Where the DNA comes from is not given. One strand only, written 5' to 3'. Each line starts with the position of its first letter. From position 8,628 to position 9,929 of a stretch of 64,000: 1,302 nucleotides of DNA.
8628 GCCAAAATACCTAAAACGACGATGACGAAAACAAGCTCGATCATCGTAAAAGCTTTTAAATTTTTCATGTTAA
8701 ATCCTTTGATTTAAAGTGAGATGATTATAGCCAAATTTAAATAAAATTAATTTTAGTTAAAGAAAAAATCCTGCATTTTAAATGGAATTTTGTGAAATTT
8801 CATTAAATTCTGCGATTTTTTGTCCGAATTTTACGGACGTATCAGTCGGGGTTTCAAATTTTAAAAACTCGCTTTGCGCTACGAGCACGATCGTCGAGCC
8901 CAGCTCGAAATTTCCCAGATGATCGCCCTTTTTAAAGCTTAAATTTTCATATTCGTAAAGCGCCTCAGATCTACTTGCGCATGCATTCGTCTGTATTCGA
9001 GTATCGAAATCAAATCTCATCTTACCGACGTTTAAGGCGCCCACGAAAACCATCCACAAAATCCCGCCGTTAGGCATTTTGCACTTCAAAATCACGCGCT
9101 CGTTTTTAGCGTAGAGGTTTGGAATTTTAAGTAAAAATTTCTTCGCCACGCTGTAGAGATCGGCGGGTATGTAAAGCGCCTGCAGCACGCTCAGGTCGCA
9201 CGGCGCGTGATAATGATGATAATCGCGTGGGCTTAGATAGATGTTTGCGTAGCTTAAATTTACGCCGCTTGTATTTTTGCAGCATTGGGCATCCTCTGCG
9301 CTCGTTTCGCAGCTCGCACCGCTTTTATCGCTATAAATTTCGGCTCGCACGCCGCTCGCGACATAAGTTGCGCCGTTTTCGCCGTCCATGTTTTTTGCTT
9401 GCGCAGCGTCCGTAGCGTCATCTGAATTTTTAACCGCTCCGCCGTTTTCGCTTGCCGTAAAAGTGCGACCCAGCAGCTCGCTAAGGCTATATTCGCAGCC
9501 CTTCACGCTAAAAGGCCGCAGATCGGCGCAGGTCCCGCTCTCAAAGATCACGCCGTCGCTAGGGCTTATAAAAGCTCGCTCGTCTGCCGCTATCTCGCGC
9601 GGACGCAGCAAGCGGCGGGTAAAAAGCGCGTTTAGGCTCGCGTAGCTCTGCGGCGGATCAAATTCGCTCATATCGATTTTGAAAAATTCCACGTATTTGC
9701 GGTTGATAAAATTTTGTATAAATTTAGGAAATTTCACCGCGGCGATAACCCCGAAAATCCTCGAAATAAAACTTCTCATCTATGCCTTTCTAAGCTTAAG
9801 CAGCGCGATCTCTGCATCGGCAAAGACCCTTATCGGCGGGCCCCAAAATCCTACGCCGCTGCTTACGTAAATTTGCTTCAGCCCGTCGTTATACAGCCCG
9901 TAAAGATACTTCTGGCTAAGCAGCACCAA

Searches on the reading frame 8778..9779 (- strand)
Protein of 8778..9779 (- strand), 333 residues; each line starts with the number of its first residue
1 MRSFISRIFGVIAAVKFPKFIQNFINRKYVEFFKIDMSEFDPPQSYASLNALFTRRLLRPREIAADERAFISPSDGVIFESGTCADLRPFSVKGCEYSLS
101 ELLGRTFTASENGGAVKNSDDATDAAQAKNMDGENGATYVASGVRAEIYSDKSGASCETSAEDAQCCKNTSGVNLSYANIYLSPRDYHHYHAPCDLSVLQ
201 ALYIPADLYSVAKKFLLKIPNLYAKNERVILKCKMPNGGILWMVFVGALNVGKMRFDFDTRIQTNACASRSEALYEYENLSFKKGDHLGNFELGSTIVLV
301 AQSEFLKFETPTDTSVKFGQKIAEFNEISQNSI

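Call 51: find_encoding_contigs(protein=window:8778-9779:-, flank=10000, max_places=1)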
Protein window:8778-9779:- (333 aa): 2 contigs read that carry it; 1 place shown.
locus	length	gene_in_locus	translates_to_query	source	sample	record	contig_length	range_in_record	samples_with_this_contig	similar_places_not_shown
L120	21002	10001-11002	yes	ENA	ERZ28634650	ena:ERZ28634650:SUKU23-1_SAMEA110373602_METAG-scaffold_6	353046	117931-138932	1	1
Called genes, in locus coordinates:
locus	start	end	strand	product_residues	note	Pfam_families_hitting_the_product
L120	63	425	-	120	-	-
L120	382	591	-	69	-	-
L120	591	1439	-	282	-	PF00316:FBPase, PF18913:FBPase_C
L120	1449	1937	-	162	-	PF01656:CbiA (weak), PF03205:MobB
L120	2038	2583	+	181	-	-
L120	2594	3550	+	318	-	-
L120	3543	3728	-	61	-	-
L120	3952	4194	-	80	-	-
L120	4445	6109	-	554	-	PF01464:SLT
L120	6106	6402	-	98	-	PF02325:CCB3_YggT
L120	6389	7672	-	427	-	PF00749:tRNA-synt_1c, PF19269:Anticodon_2 (faint)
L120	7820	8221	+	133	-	PF01741:MscL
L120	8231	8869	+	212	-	PF00027:cNMP_binding, PF13545:HTH_Crp_2 (weak)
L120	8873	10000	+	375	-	PF00149:Metallophos, PF12850:Metallophos_2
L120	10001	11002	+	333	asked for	PF02666:PS_Dcarbxylase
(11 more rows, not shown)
